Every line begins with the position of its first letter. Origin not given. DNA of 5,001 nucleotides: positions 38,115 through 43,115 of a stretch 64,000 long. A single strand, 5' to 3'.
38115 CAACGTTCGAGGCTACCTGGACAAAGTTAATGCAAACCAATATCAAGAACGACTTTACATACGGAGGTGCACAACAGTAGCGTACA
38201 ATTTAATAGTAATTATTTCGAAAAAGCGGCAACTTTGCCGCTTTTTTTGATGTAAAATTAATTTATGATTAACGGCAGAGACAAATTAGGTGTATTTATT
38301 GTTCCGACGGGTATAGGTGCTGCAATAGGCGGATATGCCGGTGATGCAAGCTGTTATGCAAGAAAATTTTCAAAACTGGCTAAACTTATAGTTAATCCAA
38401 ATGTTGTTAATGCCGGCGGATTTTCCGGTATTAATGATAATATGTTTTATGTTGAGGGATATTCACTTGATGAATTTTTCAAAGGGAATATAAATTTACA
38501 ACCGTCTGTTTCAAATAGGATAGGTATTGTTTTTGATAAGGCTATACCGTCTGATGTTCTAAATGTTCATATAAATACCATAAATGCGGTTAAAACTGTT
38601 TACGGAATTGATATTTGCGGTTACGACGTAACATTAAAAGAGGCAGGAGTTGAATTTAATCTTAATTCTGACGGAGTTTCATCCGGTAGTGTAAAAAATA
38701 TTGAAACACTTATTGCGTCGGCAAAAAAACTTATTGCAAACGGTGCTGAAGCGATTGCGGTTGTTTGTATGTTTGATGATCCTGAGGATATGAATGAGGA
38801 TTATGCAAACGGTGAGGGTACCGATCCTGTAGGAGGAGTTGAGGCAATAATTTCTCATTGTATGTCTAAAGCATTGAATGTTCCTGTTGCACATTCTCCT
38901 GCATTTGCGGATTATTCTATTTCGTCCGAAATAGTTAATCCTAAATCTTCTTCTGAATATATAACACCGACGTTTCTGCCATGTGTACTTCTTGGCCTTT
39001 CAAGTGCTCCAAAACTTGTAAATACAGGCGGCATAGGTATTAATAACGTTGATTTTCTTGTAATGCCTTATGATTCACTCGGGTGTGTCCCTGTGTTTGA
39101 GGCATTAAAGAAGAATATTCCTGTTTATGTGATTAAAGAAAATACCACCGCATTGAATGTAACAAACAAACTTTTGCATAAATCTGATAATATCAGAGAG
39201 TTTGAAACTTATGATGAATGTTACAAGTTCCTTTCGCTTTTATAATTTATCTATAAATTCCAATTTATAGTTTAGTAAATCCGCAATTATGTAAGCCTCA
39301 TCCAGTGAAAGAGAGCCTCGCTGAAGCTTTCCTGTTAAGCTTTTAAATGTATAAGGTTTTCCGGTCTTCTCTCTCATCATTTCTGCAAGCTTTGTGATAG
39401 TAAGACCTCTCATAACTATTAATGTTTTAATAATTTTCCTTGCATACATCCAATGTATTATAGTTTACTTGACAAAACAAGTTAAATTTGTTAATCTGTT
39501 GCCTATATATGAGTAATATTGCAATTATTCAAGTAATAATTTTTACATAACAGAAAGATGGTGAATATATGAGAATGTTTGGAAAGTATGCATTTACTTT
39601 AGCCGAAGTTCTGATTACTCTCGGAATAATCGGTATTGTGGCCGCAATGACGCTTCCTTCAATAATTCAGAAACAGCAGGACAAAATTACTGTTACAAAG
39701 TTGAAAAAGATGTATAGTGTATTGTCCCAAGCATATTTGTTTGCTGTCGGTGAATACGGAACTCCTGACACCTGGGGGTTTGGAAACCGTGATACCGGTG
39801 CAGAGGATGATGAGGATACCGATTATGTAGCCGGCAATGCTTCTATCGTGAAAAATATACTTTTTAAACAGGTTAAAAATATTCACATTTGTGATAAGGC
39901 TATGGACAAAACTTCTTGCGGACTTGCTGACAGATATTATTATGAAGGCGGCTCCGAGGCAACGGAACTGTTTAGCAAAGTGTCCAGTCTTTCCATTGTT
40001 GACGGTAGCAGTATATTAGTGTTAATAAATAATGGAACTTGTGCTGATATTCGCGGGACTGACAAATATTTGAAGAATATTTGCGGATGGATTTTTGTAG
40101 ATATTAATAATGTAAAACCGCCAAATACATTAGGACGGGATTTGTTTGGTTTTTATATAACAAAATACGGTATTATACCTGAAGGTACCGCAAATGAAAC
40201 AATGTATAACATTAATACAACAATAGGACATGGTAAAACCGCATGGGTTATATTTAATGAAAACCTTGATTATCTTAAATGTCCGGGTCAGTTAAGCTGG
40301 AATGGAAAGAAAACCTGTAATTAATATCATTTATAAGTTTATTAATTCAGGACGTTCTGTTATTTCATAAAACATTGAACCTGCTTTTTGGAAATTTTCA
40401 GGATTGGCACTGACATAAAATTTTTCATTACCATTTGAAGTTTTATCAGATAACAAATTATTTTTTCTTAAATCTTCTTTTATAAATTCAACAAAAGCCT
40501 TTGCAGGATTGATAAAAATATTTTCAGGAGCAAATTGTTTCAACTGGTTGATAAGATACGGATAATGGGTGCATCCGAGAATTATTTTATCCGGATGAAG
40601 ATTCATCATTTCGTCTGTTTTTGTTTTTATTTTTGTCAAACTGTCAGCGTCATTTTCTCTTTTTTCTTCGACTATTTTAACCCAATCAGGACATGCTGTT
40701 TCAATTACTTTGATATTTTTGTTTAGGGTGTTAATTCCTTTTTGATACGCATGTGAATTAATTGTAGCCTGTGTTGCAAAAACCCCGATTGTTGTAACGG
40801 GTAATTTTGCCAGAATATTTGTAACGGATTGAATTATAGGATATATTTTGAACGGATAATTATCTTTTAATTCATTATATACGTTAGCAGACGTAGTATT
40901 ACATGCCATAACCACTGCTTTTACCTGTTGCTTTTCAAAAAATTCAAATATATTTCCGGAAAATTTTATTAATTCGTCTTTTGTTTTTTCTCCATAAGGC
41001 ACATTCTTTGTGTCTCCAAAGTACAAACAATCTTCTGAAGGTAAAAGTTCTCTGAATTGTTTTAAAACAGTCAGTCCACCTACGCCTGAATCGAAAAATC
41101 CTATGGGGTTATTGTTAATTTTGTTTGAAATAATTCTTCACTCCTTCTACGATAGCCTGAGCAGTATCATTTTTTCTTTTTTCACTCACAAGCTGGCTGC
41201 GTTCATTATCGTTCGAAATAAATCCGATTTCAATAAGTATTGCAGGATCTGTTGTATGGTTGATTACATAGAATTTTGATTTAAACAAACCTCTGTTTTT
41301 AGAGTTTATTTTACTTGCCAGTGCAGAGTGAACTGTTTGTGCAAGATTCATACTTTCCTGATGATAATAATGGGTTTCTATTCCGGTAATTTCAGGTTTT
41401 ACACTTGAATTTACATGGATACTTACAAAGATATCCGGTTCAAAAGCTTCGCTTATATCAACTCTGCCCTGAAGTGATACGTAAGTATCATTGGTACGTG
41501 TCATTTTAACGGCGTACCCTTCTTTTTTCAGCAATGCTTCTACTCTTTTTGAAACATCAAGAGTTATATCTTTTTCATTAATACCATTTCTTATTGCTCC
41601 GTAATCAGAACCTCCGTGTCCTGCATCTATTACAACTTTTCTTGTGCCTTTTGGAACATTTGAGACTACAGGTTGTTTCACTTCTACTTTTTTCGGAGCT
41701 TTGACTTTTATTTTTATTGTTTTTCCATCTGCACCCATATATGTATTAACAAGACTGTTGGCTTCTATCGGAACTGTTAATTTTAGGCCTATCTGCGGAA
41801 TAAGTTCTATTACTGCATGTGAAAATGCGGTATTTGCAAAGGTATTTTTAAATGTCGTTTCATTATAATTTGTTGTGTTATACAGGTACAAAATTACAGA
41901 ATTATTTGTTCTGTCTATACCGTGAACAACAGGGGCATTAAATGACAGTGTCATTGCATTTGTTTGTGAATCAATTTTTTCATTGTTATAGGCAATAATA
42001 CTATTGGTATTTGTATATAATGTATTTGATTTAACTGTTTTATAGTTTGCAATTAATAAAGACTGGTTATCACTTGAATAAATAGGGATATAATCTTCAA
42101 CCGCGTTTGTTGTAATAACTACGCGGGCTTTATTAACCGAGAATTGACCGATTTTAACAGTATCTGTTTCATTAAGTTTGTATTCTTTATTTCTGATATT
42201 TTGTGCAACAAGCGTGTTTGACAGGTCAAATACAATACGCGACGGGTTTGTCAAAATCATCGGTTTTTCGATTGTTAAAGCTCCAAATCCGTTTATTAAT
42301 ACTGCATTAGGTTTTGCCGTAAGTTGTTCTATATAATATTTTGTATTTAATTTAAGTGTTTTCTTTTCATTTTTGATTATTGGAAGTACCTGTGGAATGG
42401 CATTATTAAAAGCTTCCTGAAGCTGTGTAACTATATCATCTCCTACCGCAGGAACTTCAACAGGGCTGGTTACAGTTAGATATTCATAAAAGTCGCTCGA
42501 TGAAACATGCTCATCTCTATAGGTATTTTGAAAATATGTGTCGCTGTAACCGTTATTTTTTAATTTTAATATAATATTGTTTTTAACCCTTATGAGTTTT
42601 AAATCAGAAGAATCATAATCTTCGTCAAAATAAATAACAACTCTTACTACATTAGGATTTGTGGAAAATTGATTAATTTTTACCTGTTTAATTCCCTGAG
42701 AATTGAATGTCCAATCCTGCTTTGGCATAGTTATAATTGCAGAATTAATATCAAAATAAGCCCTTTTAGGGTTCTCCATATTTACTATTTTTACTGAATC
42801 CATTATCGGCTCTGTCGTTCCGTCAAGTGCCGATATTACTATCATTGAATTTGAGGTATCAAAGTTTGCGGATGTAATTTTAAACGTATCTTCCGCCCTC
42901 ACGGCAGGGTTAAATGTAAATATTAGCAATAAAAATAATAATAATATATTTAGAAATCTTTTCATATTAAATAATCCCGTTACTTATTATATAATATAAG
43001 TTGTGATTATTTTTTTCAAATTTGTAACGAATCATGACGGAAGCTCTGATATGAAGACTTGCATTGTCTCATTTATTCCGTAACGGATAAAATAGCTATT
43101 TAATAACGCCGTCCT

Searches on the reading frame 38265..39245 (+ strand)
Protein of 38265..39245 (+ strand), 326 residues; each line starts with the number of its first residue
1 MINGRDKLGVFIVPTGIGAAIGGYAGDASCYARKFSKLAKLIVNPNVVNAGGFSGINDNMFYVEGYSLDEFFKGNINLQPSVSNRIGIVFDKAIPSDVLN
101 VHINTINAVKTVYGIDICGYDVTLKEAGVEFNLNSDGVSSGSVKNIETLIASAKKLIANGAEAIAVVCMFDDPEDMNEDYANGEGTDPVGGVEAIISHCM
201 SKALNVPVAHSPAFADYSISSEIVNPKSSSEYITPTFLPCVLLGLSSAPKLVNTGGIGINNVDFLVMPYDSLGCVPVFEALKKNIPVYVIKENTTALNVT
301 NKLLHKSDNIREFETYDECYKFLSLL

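Call 35: search_protein_families(library=pfam, proteins=[window:38265-39245:+], max_evalue=0.001)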
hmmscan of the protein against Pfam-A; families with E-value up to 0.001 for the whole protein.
window:38265-39245:+ (326 aa): 1 family
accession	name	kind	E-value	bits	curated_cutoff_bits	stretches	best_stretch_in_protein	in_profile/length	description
PF11805.13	DUF3326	-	1.9e-85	287.3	25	1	10-306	3-309/337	Protein of unknown function (DUF3326)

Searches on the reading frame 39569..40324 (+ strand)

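Call 35: search_protein_families(library=pfam, proteins=[window:39569-40324:+], max_evalue=0.001)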
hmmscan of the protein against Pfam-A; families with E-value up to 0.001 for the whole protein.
window:39569-40324:+ (251 aa): 1 family
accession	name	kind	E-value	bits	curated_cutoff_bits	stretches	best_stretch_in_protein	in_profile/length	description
PF07963.17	N_methyl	-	0.00034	20.5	21.2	1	6-28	4-26/27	Prokaryotic N-terminal methylation motif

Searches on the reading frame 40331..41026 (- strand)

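Call 35: search_protein_families(library=pfam, proteins=[window:40331-41026:-], max_evalue=0.001)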
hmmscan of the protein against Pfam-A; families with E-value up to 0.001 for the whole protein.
window:40331-41026:- (231 aa): 1 family
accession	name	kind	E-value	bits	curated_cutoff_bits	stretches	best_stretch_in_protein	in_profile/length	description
PF01177.27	Asp_Glu_race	-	2.5e-14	54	31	1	30-180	63-209/211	Asp/Glu/Hydantoin racemase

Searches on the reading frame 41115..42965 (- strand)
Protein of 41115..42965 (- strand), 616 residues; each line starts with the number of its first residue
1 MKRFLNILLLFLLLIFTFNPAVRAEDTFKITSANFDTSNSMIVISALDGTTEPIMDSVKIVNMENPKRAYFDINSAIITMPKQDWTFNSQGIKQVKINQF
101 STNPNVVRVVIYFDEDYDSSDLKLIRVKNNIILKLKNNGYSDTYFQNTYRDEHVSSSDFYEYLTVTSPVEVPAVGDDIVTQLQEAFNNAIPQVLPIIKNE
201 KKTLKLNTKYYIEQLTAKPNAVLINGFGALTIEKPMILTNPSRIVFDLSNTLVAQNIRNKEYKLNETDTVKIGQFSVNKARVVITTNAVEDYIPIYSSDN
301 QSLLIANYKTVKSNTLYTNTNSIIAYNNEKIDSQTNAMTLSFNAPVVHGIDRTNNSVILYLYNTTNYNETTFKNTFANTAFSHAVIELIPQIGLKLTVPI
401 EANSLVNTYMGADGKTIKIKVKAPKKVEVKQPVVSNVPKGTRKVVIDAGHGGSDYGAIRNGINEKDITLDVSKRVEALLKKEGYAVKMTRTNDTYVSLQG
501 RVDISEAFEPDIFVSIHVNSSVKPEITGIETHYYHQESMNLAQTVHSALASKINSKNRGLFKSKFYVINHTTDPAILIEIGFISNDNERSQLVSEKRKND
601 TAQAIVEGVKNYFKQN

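Call 35: search_protein_families(library=pfam, proteins=[window:41115-42965:-], max_evalue=0.001)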
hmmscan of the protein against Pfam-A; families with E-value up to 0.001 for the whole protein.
window:41115-42965:- (616 aa): 2 families
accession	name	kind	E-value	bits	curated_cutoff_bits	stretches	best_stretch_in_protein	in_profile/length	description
PF01520.23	Amidase_3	-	1.9e-54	184.8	27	1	444-611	1-174/174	N-acetylmuramoyl-L-alanine amidase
PF11741.13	AMIN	-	2.5e-10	40.8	20.5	1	234-290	24-83/101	AMIN domain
